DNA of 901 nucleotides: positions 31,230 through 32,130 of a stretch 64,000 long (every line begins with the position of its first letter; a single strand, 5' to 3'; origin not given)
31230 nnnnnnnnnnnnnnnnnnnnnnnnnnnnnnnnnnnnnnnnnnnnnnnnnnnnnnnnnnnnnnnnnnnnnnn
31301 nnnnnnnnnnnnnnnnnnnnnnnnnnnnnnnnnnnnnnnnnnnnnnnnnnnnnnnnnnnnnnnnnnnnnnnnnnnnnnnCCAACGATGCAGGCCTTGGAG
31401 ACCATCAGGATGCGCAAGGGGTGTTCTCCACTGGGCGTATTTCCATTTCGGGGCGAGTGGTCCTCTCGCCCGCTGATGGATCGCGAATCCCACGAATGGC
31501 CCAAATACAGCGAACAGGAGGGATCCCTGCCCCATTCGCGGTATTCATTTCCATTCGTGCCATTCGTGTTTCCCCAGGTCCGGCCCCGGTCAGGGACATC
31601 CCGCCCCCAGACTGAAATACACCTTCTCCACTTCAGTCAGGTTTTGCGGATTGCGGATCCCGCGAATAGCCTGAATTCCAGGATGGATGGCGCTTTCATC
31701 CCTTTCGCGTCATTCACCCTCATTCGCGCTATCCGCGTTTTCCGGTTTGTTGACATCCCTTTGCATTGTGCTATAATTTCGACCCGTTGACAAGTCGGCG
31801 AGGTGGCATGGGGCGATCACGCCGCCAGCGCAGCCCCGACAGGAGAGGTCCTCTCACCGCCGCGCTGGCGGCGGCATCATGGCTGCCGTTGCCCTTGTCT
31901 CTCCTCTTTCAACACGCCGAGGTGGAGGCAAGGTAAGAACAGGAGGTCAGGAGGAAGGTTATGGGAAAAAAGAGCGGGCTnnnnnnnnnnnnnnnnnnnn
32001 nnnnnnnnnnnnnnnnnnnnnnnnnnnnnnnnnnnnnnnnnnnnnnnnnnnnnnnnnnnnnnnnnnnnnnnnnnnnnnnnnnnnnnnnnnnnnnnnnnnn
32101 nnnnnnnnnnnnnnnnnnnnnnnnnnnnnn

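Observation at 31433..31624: MITE copy B with perfect 9-bp target-site duplication (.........) in the 5' leader of a GT4 glycosyltransferase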

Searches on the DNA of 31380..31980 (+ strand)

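Call 84: search_rna_families(source=window, start=31380, end=31980, threshold=evalue, max_evalue=1)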
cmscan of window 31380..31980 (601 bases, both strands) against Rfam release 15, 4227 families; matches with E-value up to 1: 0.
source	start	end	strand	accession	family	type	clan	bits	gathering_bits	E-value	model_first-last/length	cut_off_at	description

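Call 85: search_dna_similar(query=window:31433-31624:+, collection=plasmids, mode=distant, max_evalue=0.001, max_rows=10)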
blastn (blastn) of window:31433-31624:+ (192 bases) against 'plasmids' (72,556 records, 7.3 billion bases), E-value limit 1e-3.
No match.
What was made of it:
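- Tried and rejected: The plasmid collection gave no match (call 85).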
